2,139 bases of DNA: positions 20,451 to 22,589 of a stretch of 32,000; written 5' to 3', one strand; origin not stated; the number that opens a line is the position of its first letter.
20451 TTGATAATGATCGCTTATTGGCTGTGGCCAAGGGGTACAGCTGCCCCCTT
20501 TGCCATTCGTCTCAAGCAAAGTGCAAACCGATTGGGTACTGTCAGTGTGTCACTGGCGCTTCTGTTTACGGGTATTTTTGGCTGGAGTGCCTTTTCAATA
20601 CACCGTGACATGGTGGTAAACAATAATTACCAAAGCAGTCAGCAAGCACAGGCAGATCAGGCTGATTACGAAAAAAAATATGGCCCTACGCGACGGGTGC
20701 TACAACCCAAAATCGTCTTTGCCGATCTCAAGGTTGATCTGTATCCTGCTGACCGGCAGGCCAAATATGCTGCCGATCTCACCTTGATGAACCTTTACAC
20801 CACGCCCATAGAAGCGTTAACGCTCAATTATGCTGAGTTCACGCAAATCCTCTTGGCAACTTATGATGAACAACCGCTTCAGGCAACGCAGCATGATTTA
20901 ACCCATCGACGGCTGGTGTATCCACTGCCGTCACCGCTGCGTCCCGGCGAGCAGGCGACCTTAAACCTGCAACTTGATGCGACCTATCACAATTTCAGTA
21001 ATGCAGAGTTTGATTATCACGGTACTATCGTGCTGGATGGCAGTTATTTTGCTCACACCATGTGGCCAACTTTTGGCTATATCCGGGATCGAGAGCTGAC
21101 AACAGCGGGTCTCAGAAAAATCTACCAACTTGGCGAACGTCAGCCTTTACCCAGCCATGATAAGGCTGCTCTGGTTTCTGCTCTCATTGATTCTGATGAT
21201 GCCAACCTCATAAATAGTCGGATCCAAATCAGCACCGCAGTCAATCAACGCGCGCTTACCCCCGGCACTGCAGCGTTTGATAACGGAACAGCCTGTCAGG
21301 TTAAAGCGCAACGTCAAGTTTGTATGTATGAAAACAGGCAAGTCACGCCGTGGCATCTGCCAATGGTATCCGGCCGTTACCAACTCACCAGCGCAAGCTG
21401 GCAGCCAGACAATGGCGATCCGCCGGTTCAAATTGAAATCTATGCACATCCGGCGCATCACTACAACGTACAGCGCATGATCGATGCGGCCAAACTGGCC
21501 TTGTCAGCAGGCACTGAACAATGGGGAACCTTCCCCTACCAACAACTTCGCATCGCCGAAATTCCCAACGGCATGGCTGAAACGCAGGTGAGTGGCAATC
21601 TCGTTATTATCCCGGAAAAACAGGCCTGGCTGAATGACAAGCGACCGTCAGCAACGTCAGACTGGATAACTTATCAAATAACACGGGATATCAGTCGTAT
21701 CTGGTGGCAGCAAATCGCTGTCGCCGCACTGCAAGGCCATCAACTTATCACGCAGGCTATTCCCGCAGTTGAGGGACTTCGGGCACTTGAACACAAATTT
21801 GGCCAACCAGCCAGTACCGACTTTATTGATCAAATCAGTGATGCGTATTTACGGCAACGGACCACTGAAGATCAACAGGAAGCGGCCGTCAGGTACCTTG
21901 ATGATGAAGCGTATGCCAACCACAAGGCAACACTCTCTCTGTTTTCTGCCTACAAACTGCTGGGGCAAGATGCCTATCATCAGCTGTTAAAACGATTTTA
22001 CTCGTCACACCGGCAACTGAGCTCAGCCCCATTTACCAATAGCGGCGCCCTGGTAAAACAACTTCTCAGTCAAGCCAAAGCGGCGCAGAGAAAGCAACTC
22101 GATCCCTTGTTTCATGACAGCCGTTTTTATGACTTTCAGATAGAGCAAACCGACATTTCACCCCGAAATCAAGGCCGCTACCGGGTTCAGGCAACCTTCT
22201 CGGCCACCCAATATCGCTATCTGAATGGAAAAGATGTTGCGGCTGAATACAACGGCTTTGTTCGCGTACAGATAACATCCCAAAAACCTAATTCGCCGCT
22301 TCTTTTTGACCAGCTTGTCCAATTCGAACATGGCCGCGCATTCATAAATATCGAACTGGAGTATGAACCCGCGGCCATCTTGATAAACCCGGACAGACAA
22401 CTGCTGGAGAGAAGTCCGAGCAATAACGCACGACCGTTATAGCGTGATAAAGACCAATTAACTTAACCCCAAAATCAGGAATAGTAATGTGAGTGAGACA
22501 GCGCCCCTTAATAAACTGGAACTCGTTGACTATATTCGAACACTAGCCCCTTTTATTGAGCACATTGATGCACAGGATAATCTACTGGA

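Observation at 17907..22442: ABC-2 ATPase plus giant permease carrying an M1-aminopeptidase-like domain with every catalytic and zinc residue replaced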

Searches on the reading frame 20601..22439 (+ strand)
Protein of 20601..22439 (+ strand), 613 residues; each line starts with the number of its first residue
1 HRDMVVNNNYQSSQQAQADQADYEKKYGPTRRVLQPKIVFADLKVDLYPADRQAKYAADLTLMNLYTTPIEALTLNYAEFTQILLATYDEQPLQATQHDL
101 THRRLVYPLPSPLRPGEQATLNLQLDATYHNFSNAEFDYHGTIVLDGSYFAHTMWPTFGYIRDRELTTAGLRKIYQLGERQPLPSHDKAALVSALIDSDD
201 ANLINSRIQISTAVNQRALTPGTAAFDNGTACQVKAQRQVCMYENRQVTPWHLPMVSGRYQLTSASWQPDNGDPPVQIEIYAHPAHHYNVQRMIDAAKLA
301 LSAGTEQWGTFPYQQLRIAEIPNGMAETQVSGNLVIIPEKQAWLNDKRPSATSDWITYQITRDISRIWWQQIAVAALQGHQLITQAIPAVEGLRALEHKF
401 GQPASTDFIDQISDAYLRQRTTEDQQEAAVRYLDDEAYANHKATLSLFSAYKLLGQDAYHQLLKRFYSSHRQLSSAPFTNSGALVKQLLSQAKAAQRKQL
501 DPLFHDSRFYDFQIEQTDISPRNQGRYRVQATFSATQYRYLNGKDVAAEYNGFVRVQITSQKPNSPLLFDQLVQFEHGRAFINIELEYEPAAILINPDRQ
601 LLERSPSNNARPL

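Call 6: search_protein_families(library=pfam, proteins=[window:20700-22439:+], max_evalue=10)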
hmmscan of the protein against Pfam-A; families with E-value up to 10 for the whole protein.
window:20700-22439:+ (580 aa): 1 family
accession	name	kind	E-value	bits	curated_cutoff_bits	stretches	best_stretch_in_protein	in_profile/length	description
PF11618.14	C2-C2_1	-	0.18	12.3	29.2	1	462-501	27-66/143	First C2 domain of RPGR-interacting protein 1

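Call 26: predict_structure(alignment_id=A2)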
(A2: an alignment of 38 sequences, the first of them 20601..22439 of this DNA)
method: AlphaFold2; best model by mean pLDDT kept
length: 613 residues; sequences in the alignment: 38
mean_pLDDT: 91.5   pTM: 0.90
mean pLDDT of the five models: 91.5, 91.2, 90.5, 90.1, 89.5
residues with pLDDT >= 90: 485; 70-90: 97; 50-70: 22; < 50: 9
segments of 3 or more residues with pLDDT < 50: 1-7
pLDDT, mean of each block of 10 residues (from residue 1): 45 89 96 95 97 97 96 95 97 97 97 98 94 62 89 94 92 94 93 90 95 95 82 92 94 94 96 95 91 96 95 96 82 94 66 84 96 96 97 93 90 93 88 94 96 94 95 88 96 89 92 96 93 95 90 94 88 96 95 93 89 92
secondary structure, 60 per line:
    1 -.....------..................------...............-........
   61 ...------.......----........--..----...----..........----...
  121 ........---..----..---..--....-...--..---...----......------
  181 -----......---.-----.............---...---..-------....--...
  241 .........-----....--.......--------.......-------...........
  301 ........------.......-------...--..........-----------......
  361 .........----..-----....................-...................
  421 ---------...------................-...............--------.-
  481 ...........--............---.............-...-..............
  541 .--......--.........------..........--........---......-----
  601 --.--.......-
elements in order: H2-6 H13-30 E37-48 E53-63 E70-76 E81-88 E97-99 E104-113 E118-128 E147-150 H169-174 H186-191 E201-213 E217-219 E232-235 E238-249 E255-258 E261-267 E276-282 H290-308 E315-321 E329-331 E334-338 H339-343 H355-369 H381-400 H402-420 H439-454 H456-470 H481-491 H494-505 E509-521 E527-541 E544-549 E552-560 E567-576 E579-586 E590-595 H606-609 E610-612
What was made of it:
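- On M1 metallopeptidase (MEROPS M1 / Pfam PF01433): AF2 model pLDDT 91.5 (call 26).
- AF2 pLDDT 91.5 (call 26). The fold is intact, with a confident model (call 26).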

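Call 29: search_protein_representatives(protein=window:20601-22439:+)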
Query: 613 residues. Proteins with E-value up to 0.001 (for the whole library): 1538; up to 1e-10: 1119; up to 1e-30: 370. The best 150 are listed.
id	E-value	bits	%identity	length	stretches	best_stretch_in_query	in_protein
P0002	1.6e-185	634.5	49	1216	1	1-612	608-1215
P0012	1.4e-121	423.4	37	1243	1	4-610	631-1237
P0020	1.3e-96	341.0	37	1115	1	4-498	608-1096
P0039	8.7e-84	298.6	33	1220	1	5-610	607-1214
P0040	7.4e-80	285.7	33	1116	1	6-510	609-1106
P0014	5.0e-79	282.9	39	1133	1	2-508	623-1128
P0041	9.6e-79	282.0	31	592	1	21-613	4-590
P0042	1.4e-78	281.4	31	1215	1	5-544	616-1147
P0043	3.7e-75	270.2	46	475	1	2-314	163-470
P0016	4.3e-75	269.9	28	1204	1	3-612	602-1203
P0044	2.0e-73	264.4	32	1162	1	5-512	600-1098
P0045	4.5e-73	263.3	32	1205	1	3-609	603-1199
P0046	2.6e-59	217.8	32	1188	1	9-505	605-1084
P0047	1.0e-57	212.5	40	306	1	237-504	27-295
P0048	2.9e-56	207.8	35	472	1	34-504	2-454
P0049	1.2e-53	199.1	31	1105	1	6-473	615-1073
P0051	5.3e-52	193.7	27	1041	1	12-610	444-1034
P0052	2.9e-51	191.2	25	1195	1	4-587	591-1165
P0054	1.5e-49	185.6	31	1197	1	8-543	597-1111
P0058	1.1e-47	179.4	32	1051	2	15-226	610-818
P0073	1.9e-44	168.8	26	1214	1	6-611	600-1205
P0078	5.9e-44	167.1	27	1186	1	5-611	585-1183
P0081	1.5e-43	165.8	26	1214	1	5-544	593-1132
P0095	1.5e-42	162.5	24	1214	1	8-610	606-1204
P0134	7.9e-40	153.5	26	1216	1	4-611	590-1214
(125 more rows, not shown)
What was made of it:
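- On ABC-2 permease / M1 fusion family (unnamed): 370 representatives at E<1e-30 (call 29).
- The domain alone hits HExxH members at E~1e-50 (call 29).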

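Call 31: fold_search(model_id=the predicted structure, library=pdb)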
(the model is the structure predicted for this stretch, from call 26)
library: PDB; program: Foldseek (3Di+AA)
matches with E <= 10: 1643; with E <= 0.001: 211
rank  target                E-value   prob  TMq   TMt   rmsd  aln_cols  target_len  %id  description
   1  6m8p_A                6.9e-27  1.00  0.61  0.45   8.0       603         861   13  Human ERAP1 bound to phosphinic pseudotripeptide inhibitor DG013 (released 2019-12-18)
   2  5mj6_A                2.3e-26  1.00  0.60  0.44   8.5       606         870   12  Ligand-induced conformational change of Insulin-regulated aminopeptidase: insights on catalytic mechanism and active s (released 2017-04-05)
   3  5ab0_C                3.9e-26  1.00  0.59  0.43   8.2       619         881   10  Crystal structure of aminopeptidase ERAP2 with ligand (released 2015-09-30)
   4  4pj6_B                5.4e-26  1.00  0.60  0.45   6.8       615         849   11  Crystal Structure of Human Insulin Regulated Aminopeptidase with Lysine in Active Site (released 2014-12-03)
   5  6oiu_A                6.0e-26  1.00  0.59  0.43   8.8       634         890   12  X-ray crystal structure of the ectodomain of the Toxoplasma gondii ME49 Aminopeptidase N (TGME49_224350) (released 2020-09-30)
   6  2yd0_A                7.9e-26  1.00  0.60  0.44   8.1       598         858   13  Crystal structure of the soluble domain of human endoplasmic reticulum aminopeptidase 1 ERAP1 (released 2011-04-13)
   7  6oiu_D                1.0e-25  1.00  0.62  0.44   7.7       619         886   12  X-ray crystal structure of the ectodomain of the Toxoplasma gondii ME49 Aminopeptidase N (TGME49_224350) (released 2020-09-30)
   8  8cgp_B                1.0e-25  1.00  0.59  0.44   8.3       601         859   11  Insulin regulated aminopeptidase (IRAP) in complex with an allosteric aryl sulfonamide inhibitor (released 2024-01-31)
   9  6q4r_A                1.4e-25  1.00  0.59  0.44   8.2       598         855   13  High-resolution crystal structure of ERAP1 with bound phosphinic transition-state analogue inhibitor (released 2019-04-10)
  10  5mj6_B                1.6e-25  1.00  0.60  0.44   8.1       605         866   11  Ligand-induced conformational change of Insulin-regulated aminopeptidase: insights on catalytic mechanism and active s (released 2017-04-05)
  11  6ea4_B                1.6e-25  1.00  0.60  0.44   7.9       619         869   10  ERAP2 bound to Aryl Sulfonamide Uncompetitive Inhibitor (released 2019-12-18)
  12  6mgq_B                1.7e-25  1.00  0.59  0.43   8.6       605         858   12  ERAP1 in the open conformation bound to 10mer phosphinic inhibitor DG014 (released 2019-12-18)
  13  3qnf_A                1.7e-25  1.00  0.58  0.52   8.5       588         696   12  Crystal structure of the open state of human endoplasmic reticulum aminopeptidase 1 ERAP1 (released 2011-02-23)
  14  8sw0                  1.7e-25  1.00  0.59  0.44   6.9       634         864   12  Puromycin sensitive aminopeptidase (released 2023-07-26)
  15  6ea4_A                1.8e-25  1.00  0.60  0.43   7.9       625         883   12  ERAP2 bound to Aryl Sulfonamide Uncompetitive Inhibitor (released 2019-12-18)
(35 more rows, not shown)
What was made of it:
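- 20691..21287 (+): M1-like domain I (N-terminal beta domain, residues ~632-830). Foldseek alignment over ~600 columns to M1 aminopeptidases (call 31).
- On M1 metallopeptidase (MEROPS M1 / Pfam PF01433): The top 50 Foldseek PDB hits are all M1 aminopeptidases, E 7e-27 to 2e-24, ~600 aligned columns (call 31).
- Closest known: M1 zinc aminopeptidases. Same: Three-dimensional fold of domains I-III (Foldseek E~1e-26, TMq ~0.6, call 31).
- Checked: It is established by the AF2 model (pLDDT 91.5, call 26) whose top 50 Foldseek PDB hits are all M1 aminopeptidases (E=7e-27, ~600 aligned columns, call 31).
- The Foldseek top 50 are all M1 aminopeptidases, E down to 7e-27 (call 31).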

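Call 58: search_protein_families(library=pfam, proteins=[P0054, P0052, P0078], max_evalue=0.01)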
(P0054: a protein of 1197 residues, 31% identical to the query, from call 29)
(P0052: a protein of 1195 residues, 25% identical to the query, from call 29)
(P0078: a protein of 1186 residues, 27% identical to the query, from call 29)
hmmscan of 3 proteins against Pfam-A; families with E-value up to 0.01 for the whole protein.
P0054 (1197 aa): 0 families

P0052 (1195 aa): 2 families
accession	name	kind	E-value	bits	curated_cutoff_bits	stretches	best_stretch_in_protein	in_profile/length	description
PF12698.13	ABC2_membrane_3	-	6.8e-05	22.6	31.6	1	47-189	154-285/347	ABC-2 family transporter protein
PF17900.6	Peptidase_M1_N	-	0.0028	18.2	25.8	0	623-719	2-95/186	Peptidase M1 N-terminal domain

P0078 (1186 aa): 2 families
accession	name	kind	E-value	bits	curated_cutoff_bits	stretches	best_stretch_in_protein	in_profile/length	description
PF01433.26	Peptidase_M1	-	3.6e-06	27.2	27.7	1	862-1057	5-205/218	Peptidase family M1 domain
PF12698.13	ABC2_membrane_3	-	0.0042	16.7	31.6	1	361-481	166-283/347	ABC-2 family transporter protein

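Call 68: list_cluster_members(proteins=[P0039, P0040, P0042, P0044, P0045, P0046, P0049, P0051, P0052, P0058])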
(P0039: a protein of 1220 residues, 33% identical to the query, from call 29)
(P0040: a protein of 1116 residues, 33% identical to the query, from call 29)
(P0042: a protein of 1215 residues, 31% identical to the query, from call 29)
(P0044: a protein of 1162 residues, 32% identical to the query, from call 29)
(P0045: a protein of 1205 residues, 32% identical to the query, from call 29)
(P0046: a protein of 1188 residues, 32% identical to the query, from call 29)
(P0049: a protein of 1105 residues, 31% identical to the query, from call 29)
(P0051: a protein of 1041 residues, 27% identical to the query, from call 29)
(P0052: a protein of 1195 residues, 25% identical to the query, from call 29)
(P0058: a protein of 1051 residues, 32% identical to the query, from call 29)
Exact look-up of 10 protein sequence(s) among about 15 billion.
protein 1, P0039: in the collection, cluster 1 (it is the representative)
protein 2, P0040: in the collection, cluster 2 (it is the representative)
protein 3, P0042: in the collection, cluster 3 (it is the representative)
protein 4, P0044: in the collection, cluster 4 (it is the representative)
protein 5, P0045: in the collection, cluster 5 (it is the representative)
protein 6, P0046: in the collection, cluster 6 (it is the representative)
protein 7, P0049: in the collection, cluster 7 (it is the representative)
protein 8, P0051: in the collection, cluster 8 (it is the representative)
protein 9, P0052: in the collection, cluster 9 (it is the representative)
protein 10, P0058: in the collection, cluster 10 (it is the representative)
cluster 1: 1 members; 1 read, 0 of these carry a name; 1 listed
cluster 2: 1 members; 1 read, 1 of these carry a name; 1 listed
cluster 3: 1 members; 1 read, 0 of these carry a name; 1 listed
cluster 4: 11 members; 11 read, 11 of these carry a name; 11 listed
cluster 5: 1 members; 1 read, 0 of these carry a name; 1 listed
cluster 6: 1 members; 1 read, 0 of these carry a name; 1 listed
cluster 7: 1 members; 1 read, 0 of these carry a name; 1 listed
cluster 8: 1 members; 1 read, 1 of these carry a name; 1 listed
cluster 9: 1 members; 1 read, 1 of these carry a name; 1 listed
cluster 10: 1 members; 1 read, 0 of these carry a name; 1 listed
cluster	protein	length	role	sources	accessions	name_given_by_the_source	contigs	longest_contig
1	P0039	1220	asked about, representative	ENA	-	-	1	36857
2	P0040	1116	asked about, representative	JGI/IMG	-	hypothetical protein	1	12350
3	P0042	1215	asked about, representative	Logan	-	-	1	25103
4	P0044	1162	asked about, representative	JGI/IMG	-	ABC-2 type transport system permease protein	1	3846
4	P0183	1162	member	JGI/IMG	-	ABC-2 type transport system permease protein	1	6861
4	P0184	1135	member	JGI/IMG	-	ABC-2 type transport system permease protein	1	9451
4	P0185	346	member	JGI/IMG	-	ABC-2 type transport system permease protein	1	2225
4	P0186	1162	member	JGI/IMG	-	ABC-2 type transport system permease protein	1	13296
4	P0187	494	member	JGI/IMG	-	ABC-2 type transport system permease protein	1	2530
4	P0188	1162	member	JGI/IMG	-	ABC-2 type transport system permease protein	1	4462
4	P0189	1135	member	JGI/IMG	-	ABC-2 type transport system permease protein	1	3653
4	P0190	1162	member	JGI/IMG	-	ABC-2 type transport system permease protein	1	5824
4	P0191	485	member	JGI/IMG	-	ABC-2 type transport system permease protein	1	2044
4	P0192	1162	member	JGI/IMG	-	ABC-2 type transport system permease protein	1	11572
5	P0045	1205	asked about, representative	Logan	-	-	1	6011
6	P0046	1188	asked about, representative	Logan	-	-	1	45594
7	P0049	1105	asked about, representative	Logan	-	-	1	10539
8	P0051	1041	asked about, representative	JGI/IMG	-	ABC-2 type transport system permease protein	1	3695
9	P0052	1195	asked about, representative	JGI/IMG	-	hypothetical protein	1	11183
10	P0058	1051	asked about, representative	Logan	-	-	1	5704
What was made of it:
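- Tried and rejected: list_cluster_members on ten degenerate representatives gave no organism names; all are metagenomic (call 68).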

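Call 69: find_encoding_contigs(protein=P0039, flank=10000, max_places=1)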
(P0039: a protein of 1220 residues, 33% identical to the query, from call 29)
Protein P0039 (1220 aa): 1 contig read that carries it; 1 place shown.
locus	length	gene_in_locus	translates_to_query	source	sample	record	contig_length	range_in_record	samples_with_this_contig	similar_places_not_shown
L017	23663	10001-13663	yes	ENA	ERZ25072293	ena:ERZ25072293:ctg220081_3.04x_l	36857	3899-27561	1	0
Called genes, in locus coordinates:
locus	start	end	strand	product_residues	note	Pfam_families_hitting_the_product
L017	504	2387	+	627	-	PF17899:Peptidase_M61_N, PF05299:Peptidase_M61, PF13180:PDZ_2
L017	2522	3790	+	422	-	-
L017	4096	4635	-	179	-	PF01695:IstB_IS21, PF00308:Bac_DnaA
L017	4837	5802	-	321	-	PF05598:DUF772, PF01609:DDE_Tnp_1, PF13586:DDE_Tnp_1_2 (weak), PF13359:DDE_Tnp_4 (weak), PF13751:DDE_Tnp_1_6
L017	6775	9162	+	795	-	PF13620:CarboxypepD_reg, PF13715:CarbopepD_reg_2, PF22904:NOMO1-like_2nd (weak), PF17210:SdrD_B, PF07715:Plug, PF00593:TonB_dep_Rec_b-barrel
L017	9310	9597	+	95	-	-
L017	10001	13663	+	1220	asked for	PF12698:ABC2_membrane_3 (weak)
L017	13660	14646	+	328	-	PF02463:SMC_N (faint), PF00005:ABC_tran, PF13304:AAA_21 (weak)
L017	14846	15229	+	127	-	PF01527:HTH_Tnp_1, PF00665:rve (weak), PF13683:rve_3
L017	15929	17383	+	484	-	PF00180:Iso_dh, PF18324:Isocitrate_DH_C_bact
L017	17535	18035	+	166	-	PF00731:AIRC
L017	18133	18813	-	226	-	PF06026:Rib_5-P_isom_A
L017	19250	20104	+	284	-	PF02616:SMC_ScpA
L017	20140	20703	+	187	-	PF04079:SMC_ScpB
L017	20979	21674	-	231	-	-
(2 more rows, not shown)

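Call 78: find_homologous_proteins(query=P0058, max_evalue=1e-10)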
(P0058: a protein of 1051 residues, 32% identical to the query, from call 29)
Query P0058 (1051 aa): 11 proteins with E <= 1e-10 among 8000 candidates.
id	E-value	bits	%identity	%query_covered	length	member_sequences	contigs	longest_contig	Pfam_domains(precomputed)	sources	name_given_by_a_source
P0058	0.0e+0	2324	100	100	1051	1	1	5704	PF12730.14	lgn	-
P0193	9.3e-72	260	27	92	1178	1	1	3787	PF01433.27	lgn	-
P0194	3.0e-71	259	29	88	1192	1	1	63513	PF01433.27,PF12698.14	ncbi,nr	ncbi:MAG TPA: M1 family aminopeptidase [Longimicrobium sp.]|nr:M1 family aminopeptidase [Longimicrob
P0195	9.2e-70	254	27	95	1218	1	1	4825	PF01433.27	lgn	-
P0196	1.8e-61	226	26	95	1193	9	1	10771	PF01433.27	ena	-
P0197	1.6e-56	210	24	98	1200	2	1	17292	PF12679.14,PF01433.27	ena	-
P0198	4.4e-55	205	25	93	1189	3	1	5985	PF12730.14,PF01433.27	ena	-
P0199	1.8e-54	203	28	92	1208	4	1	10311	-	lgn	-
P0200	4.2e-50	189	25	39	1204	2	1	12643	PF12679.14,PF01433.27,PF12698.14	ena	-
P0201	2.4e-35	140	26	96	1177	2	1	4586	PF01433.27,PF12698.14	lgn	-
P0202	1.2e-23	101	25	74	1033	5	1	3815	-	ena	-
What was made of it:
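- Tried and rejected: The search with P0058, meant to reach Pseudomonas MchP, found no Pseudomonas protein (call 78).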

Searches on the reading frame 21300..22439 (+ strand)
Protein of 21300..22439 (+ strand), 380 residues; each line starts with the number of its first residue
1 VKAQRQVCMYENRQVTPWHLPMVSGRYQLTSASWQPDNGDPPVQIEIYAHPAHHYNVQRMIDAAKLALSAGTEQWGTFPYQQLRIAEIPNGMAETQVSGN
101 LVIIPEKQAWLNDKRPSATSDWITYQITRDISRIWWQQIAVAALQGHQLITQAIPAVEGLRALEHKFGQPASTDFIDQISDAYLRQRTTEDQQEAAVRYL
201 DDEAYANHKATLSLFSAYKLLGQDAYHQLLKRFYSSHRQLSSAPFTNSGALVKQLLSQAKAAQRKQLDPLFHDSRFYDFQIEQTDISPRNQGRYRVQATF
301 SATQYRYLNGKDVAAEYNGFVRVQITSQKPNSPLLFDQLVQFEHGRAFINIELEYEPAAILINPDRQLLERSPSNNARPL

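Call 6: search_protein_families(library=pfam, proteins=[window:21300-22439:+], max_evalue=10)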
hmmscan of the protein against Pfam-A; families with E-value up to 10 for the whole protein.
window:21300-22439:+ (380 aa): 1 family
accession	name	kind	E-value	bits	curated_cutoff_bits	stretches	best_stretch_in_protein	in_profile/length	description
PF11618.14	C2-C2_1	-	0.1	13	29.2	1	262-301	27-66/143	First C2 domain of RPGR-interacting protein 1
